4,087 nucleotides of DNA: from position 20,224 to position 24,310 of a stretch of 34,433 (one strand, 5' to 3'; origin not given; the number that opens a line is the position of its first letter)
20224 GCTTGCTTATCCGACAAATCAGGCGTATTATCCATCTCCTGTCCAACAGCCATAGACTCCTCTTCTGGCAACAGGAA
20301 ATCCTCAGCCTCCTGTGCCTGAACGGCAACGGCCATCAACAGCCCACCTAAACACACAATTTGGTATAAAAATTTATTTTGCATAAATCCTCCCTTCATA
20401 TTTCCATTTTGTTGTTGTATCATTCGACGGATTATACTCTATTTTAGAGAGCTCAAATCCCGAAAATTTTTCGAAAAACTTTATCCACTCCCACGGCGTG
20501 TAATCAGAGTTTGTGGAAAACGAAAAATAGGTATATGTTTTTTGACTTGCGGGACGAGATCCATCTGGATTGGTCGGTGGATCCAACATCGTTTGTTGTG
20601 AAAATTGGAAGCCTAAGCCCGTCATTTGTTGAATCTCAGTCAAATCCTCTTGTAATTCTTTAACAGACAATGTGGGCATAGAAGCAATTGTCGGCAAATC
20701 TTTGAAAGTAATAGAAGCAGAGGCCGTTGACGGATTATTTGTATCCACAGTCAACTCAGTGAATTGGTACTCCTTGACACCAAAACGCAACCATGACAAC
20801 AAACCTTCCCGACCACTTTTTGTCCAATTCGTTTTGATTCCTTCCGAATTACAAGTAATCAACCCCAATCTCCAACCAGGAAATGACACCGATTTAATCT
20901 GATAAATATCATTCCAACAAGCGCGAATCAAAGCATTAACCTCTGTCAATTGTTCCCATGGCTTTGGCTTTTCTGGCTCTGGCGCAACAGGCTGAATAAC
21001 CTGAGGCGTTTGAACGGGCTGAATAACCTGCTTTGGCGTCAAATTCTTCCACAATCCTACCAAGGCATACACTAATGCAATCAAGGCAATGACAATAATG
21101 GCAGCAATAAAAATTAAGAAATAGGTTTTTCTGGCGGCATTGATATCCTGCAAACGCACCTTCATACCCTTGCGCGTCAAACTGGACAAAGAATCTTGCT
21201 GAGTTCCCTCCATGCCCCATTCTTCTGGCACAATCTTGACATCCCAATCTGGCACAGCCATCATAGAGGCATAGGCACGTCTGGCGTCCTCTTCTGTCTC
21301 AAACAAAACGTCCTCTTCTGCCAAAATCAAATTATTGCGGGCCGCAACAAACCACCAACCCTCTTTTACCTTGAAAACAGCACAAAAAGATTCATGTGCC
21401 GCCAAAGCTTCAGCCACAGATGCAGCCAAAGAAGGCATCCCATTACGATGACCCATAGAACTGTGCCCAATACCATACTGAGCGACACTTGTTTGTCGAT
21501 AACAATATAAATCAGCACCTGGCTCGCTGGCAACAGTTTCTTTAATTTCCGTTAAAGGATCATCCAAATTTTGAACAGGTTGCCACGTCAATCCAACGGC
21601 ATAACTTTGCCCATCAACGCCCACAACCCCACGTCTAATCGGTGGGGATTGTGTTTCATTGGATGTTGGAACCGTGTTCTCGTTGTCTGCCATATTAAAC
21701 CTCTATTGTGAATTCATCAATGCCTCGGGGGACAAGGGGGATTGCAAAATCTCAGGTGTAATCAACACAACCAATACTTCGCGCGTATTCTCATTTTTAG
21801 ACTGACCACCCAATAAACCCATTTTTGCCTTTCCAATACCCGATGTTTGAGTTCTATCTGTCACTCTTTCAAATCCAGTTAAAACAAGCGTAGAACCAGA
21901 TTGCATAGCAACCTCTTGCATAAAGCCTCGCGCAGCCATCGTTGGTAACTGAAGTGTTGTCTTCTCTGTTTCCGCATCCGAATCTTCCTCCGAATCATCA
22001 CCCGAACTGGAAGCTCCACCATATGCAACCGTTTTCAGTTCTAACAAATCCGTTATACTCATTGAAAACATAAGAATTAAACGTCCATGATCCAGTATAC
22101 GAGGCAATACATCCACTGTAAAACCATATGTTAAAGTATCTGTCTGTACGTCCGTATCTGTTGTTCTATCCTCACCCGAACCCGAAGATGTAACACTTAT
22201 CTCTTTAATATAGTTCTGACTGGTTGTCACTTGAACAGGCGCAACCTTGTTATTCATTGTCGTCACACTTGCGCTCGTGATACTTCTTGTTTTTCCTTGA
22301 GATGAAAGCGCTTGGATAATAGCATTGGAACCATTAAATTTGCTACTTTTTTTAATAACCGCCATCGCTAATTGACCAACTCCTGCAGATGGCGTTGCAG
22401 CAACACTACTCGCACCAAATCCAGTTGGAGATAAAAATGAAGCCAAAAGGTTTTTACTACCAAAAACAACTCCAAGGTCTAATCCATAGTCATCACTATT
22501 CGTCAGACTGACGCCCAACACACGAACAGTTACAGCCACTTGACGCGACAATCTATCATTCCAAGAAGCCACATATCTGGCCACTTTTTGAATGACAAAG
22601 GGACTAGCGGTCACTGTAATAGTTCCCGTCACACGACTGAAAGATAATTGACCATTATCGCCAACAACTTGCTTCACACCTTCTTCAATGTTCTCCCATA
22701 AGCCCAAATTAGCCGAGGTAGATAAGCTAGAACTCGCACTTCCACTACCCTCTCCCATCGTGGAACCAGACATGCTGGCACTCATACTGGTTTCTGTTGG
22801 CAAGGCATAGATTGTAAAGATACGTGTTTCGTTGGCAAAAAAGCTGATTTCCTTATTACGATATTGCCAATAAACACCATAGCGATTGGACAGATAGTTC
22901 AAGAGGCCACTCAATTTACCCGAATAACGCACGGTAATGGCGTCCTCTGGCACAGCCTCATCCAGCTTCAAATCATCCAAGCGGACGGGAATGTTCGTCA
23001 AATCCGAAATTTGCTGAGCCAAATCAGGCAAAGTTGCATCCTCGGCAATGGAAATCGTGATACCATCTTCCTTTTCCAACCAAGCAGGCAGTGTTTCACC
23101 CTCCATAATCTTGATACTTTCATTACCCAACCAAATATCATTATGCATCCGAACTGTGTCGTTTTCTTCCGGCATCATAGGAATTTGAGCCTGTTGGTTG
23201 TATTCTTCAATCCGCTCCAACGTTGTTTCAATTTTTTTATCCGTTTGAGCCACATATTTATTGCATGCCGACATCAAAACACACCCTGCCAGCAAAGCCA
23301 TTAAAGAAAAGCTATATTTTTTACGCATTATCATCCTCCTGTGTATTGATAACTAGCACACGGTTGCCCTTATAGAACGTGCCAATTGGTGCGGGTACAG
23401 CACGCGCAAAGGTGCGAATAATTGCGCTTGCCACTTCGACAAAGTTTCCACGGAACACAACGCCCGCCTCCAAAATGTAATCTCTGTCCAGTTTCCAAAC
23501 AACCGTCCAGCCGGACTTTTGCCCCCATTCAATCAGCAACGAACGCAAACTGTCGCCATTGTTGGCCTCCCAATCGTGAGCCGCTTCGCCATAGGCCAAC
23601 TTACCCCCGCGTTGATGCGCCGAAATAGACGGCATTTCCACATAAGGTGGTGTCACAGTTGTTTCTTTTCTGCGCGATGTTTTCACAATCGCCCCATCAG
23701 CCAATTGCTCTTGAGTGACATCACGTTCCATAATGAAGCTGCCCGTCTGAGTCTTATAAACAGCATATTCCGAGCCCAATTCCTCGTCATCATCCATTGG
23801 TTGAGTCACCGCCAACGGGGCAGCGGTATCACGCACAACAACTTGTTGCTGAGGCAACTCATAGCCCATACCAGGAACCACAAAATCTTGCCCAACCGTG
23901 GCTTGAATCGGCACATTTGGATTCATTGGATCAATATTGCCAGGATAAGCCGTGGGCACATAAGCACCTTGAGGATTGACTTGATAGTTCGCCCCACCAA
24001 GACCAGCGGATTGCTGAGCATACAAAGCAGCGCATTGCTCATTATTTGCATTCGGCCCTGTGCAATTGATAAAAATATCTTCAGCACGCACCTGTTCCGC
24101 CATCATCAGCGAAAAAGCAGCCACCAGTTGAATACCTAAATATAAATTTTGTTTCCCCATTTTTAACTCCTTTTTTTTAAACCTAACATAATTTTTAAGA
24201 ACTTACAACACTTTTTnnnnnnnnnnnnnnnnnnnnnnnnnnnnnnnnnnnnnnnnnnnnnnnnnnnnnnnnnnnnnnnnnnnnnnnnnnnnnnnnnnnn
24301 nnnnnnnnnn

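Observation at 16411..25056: Seven-gene type IVb pilus-like machine (R64 pilL-pilR colinear) with no pilin, prepilin peptidase or retraction ATPase in cis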

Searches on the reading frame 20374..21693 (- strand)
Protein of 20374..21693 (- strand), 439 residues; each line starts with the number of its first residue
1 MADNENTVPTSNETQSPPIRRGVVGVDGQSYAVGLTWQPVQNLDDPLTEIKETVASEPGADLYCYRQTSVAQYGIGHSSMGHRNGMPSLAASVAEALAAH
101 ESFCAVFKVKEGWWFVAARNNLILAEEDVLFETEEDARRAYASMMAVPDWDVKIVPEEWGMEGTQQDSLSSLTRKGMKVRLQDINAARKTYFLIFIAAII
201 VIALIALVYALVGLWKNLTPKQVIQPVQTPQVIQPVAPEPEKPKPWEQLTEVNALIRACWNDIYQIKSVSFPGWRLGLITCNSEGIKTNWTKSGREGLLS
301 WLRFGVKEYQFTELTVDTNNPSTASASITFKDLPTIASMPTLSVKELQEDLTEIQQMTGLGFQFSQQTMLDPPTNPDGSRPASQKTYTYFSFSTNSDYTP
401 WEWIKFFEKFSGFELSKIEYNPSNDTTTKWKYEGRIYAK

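Call 4: search_protein_families(library=pfam, proteins=[window:20374-21693:-], max_evalue=0.1)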
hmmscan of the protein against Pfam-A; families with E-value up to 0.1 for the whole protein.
window:20374-21693:- (439 aa): 1 family
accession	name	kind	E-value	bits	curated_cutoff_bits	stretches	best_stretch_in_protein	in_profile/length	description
PF06864.17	PAP_PilO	-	2.8e-23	82.9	26.7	1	32-438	2-419/419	Pilin accessory protein (PilO)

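Call 5: search_protein_families(library=ncbifam, proteins=[window:20374-21693:-], max_evalue=0.1)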
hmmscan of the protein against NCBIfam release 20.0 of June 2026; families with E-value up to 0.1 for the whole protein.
window:20374-21693:- (439 aa): 1 family
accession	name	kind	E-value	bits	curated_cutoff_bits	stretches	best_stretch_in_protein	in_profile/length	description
NF038218.1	IcmG_DotF_IVB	equivalog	0.074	12.7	200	0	196-242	52-98/266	type IVB secretion system protein IcmG/DotF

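Call 37: search_dna_similar(query=window:20374-21693:-, collection=plasmids, mode=protein, max_evalue=0.001, max_rows=25, rows=spread)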
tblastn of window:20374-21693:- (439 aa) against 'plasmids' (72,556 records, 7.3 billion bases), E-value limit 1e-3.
Records with a match: 17; places in all: 17; records where one place covers at least 80% of the query: 2.
Best place of each record, by identity: <60% 17.
By first word of the organism name: Escherichia 11; Bosea 2; Methylorubrum 1; Salmonella 1; Rhizobium 1; Methylovorus 1.
By predicted mobility (MOB-suite, as given by PLSDB): non-mobilizable 6; mobilizable 6; conjugative 5.
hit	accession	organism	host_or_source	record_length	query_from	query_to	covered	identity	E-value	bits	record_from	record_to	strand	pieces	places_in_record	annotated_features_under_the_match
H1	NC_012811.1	Methylorubrum extorquens AM1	-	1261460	1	437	100%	24.5%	5e-20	100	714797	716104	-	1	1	none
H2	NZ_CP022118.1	Salmonella enterica subsp. enterica serovar Macclesfield ...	-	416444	22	397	86%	24.2%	3e-7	61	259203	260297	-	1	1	pilO2: type 4b pilus protein PilO2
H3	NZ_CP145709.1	Escherichia coli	Homo sapiens,stool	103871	22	301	64%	26.4%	3e-9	67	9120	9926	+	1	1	hypothetical protein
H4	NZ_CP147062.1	Escherichia coli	environmental,hospital wastewater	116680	22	301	64%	26.3%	1e-8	65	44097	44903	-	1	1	hypothetical protein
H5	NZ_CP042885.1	Escherichia coli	surface water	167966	22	301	64%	26.0%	5e-9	66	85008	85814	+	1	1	hypothetical protein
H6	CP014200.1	Escherichia coli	environmental isolate,environmental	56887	22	301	64%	25.7%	1e-8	65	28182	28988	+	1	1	hypothetical protein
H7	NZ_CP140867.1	Rhizobium leguminosarum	Trifolium pratense,whole organism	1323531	20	185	38%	32.1%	4e-12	76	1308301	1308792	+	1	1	record has no annotation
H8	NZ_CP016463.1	Bosea sp. RAC05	Microbial isolate,Algal phycosphere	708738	23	185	37%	32.7%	1e-15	87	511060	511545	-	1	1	pilO2: type 4b pilus protein PilO2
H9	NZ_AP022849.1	Bosea sp. ANAM02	Callyspongia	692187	23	183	37%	28.6%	2e-10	71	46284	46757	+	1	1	pilO2: type 4b pilus protein PilO2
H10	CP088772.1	Escherichia coli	Homo sapiens,blood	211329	22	180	36%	26.5%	9e-5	53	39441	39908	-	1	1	type 4b pilus protein PilO2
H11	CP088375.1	Escherichia coli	Homo sapiens,blood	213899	22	180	36%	26.5%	9e-5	53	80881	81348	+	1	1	type 4b pilus protein PilO2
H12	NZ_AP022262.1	Escherichia coli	-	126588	22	180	36%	26.5%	9e-5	53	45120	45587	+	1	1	type 4b pilus protein PilO2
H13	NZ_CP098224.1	Escherichia coli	Canis lupus familiaris,Rectal swab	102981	22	180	36%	26.5%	9e-5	53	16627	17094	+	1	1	type 4b pilus protein PilO2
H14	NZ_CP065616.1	Escherichia coli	-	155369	22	180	36%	26.5%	1e-4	52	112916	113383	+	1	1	type 4b pilus protein PilO2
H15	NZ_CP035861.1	Escherichia coli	Homo sapiens,stool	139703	22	180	36%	26.5%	1e-4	52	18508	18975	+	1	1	type 4b pilus protein PilO2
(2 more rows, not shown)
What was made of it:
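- The closest annotated relatives are plasmid-borne (call 37).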

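Call 38: get_annotated_region(hit=H1, flank=12000)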
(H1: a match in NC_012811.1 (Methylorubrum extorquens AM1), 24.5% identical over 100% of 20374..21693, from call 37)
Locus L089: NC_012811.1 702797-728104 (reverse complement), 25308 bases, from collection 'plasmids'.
description: Methylorubrum extorquens AM1 megaplasmid, complete sequence
organism: Methylorubrum extorquens AM1 (NCBI taxid 272630)
taxonomy: Bacteria; Pseudomonadota; Alphaproteobacteria; Hyphomicrobiales; Methylobacteriaceae; Methylorubrum; Methylorubrum extorquens; Methylorubrum extorquens AM1
host: -; source: -; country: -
typing (MOB-suite, as given by PLSDB): non-mobilizable; replicon rep_cluster_56; mating-pair formation MPF_I
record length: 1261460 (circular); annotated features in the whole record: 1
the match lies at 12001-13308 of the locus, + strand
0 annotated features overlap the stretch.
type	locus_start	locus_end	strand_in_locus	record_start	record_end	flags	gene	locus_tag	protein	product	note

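Call 39: get_annotated_region(hit=H2, flank=10000)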
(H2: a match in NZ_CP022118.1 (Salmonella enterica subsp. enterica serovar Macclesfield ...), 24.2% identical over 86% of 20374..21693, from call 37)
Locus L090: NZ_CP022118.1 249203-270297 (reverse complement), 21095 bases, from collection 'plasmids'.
description: Salmonella enterica subsp. enterica serovar Macclesfield str. S-1643 plasmid unnamed1, complete sequence
organism: Salmonella enterica subsp. enterica serovar Macclesfield str. S-1643 (NCBI taxid 1242107)
taxonomy: Bacteria; Pseudomonadota; Gammaproteobacteria; Enterobacterales; Enterobacteriaceae; Salmonella; Salmonella enterica; Salmonella enterica subsp. enterica serovar Macclesfield str. S-1643
host: -; source: -; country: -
typing (MOB-suite, as given by PLSDB): conjugative; replicon IncFIB; relaxase MOBF; mating-pair formation MPF_F
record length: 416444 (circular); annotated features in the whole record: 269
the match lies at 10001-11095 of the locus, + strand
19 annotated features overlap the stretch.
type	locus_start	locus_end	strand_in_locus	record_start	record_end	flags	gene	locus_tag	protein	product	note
CDS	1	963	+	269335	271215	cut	-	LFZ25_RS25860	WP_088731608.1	KUP/HAK/KT family potassium transporter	-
CDS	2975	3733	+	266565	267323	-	-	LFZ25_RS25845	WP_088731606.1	A24 family peptidase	-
CDS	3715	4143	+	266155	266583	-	-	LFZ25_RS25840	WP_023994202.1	lytic transglycosylase domain-containing protein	-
CDS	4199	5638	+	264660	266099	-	-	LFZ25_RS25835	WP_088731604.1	hypothetical protein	-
CDS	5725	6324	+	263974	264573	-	-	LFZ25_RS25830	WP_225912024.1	type 4 pilus major pilin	-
CDS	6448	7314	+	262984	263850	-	-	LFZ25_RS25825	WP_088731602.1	hypothetical protein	-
CDS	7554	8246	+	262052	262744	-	-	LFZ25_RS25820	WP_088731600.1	toxin co-regulated pilus biosynthesis Q family protein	-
CDS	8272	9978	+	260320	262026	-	-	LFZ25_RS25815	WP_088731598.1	secretin N-terminal domain-containing protein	GO:0009297 - pilus assembly [Evidence IEA]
CDS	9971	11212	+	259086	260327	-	pilO2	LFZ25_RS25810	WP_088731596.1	type 4b pilus protein PilO2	-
CDS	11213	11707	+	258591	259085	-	-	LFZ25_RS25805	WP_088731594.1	hypothetical protein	-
CDS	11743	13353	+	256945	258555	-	-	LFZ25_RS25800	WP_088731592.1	ATPase, T2SS/T4P/T4SS family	-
CDS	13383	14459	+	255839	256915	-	-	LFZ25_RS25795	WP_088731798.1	type II secretion system F family protein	-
CDS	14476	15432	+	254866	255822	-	-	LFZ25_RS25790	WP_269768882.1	ATPase, T2SS/T4P/T4SS family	-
CDS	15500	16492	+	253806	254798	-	-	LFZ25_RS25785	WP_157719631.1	hypothetical protein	-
CDS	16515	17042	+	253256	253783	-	-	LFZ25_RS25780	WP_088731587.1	hypothetical protein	-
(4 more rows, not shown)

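Call 44: search_protein_families(library=pfam, proteins=[L090:6448-7314:+, L090:4199-5638:+, L090:5725-6324:+, L090:11213-11707:+, L090:15500-16492:+, L090:16515-17042:+, L090:17035-18471:+, L089:8981-10165:+, L089:7971-8825:+, L089:13393-14352:+], max_evalue=0.01)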
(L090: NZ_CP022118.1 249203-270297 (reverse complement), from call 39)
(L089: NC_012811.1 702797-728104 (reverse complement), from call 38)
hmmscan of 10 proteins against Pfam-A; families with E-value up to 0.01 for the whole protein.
L090:6448-7314:+ (288 aa): 0 families

L090:4199-5638:+ (479 aa): 1 family
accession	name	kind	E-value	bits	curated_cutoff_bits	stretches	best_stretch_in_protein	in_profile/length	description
PF07963.17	N_methyl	-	0.0037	17.2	21.2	1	14-36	3-25/27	Prokaryotic N-terminal methylation motif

L090:5725-6324:+ (199 aa): 3 families
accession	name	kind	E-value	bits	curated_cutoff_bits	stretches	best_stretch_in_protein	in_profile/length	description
PF05307.16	Bundlin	-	2.2e-22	80.4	22.3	1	37-153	1-118/151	Bundlin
PF08805.16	PilS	-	1.8e-13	51.1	22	1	44-196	3-135/138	PilS N terminal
PF07963.17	N_methyl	-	0.00076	19.4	21.2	1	8-33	2-27/27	Prokaryotic N-terminal methylation motif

L090:11213-11707:+ (164 aa): 0 families

L090:15500-16492:+ (330 aa): 0 families

L090:16515-17042:+ (175 aa): 0 families

L090:17035-18471:+ (478 aa): 1 family
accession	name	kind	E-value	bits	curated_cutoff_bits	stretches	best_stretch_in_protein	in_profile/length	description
PF07963.17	N_methyl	-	0.0024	17.8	21.2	1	9-31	2-24/27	Prokaryotic N-terminal methylation motif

L089:8981-10165:+ (394 aa): 1 family
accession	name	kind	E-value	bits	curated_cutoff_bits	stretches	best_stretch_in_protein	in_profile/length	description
PF10671.14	TcpQ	-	5.3e-18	65.3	27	1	310-387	2-79/80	Toxin co-regulated pilus biosynthesis protein Q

L089:7971-8825:+ (284 aa): 0 families

L089:13393-14352:+ (319 aa): 0 families
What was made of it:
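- Closest known: Annotated plasmid loci: Salmonella Macclesfield plasmid NZ_CP022118. Different: L090 also has an A24 peptidase, a lytic transglycosylase, a major pilin, large pilin-like proteins and a PilT-like ATPase in cis (calls 39, 44).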

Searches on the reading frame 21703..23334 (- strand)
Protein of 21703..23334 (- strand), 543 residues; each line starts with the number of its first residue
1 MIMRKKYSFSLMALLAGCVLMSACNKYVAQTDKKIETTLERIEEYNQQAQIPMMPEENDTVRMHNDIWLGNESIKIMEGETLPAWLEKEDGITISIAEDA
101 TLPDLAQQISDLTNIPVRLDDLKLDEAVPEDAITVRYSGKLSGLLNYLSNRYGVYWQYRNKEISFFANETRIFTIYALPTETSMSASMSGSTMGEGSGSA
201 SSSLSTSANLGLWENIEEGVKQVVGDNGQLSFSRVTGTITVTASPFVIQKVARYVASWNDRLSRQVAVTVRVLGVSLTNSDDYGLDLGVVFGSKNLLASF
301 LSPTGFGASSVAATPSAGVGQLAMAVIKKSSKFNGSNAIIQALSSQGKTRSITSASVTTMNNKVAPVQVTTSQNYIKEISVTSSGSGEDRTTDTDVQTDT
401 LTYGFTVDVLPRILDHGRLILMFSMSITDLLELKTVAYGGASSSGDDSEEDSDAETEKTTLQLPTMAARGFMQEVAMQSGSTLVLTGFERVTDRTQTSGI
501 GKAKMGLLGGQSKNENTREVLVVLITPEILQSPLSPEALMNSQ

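Call 4: search_protein_families(library=pfam, proteins=[window:21703-23334:-], max_evalue=0.1)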
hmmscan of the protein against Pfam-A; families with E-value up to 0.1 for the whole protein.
window:21703-23334:- (543 aa): 3 families
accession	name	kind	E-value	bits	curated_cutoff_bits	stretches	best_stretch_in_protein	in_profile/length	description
PF00263.26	Secretin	-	4.2e-14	52.9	27.5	1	342-530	1-168/169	Bacterial type II and III secretion system protein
PF21403.4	OTU1_UBXL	-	0.0021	19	22.7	1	93-123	13-41/49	OTU1, UBXL domain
PF10886.13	DUF2685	-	0.06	14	25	0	352-388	11-46/55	Protein of unknown function (DUF2685)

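Call 5: search_protein_families(library=ncbifam, proteins=[window:21703-23334:-], max_evalue=0.1)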
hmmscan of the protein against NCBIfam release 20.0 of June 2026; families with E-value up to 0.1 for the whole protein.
window:21703-23334:- (543 aa): 5 families
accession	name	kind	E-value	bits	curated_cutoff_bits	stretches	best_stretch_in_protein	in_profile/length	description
TIGR02520.1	pilus_B_mal_scr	equivalog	1e-84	284.9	287.65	1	132-527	121-511/513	PilN family type IVB pilus formation outer membrane protein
TIGR02519.1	pilus_MshL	equivalog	2.7e-34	118.5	250.2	1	232-530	3-290/290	pilus (MSHA type) biogenesis protein MshL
TIGR02517.1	type_II_gspD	equivalog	1.3e-12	47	351.35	1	187-533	269-593/600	type II secretion system secretin GspD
TIGR02515.1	IV_pilus_PilQ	subfamily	2.8e-07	29.9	284.35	1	219-424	126-340/428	type IV pilus secretin PilQ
NF042912.1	Amuc_1098_fam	equivalog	0.0029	15.7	750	1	224-298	421-493/805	Amuc_1098 family type IV pilus outer membrane protein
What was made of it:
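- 21703..23328 (-): g3: PilN-type lipoprotein secretin (outer-membrane pore). TIGR02520 at 284.9 bits, E 1e-84, and PF00263 (calls 4, 5).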

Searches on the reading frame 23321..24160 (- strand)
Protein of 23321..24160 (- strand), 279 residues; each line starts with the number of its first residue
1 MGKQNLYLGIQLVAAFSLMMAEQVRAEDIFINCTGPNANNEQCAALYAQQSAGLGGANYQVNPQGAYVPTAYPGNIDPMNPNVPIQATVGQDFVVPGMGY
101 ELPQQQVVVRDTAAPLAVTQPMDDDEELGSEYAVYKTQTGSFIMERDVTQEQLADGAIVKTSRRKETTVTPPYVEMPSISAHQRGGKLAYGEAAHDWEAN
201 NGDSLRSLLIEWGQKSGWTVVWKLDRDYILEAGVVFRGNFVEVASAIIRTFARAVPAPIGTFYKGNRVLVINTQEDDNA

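Call 4: search_protein_families(library=pfam, proteins=[window:23321-24160:-], max_evalue=0.1)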
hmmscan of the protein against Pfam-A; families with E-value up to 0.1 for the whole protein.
window:23321-24160:- (279 aa): 1 family
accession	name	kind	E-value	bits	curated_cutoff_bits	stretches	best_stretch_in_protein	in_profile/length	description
PF10671.14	TcpQ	-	7.3e-18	64.9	27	1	196-272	2-78/80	Toxin co-regulated pilus biosynthesis protein Q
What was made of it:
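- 23321..24160 (-): g2: TcpQ-domain protein (a TcpQ2/PilL-like secretin partner) with a Sec signal peptide. PF10671, 64.9 bits (call 4).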

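Call 5: search_protein_families(library=ncbifam, proteins=[window:23321-24160:-], max_evalue=0.1)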
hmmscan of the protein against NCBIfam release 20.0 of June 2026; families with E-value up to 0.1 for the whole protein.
window:23321-24160:- (279 aa): 0 families
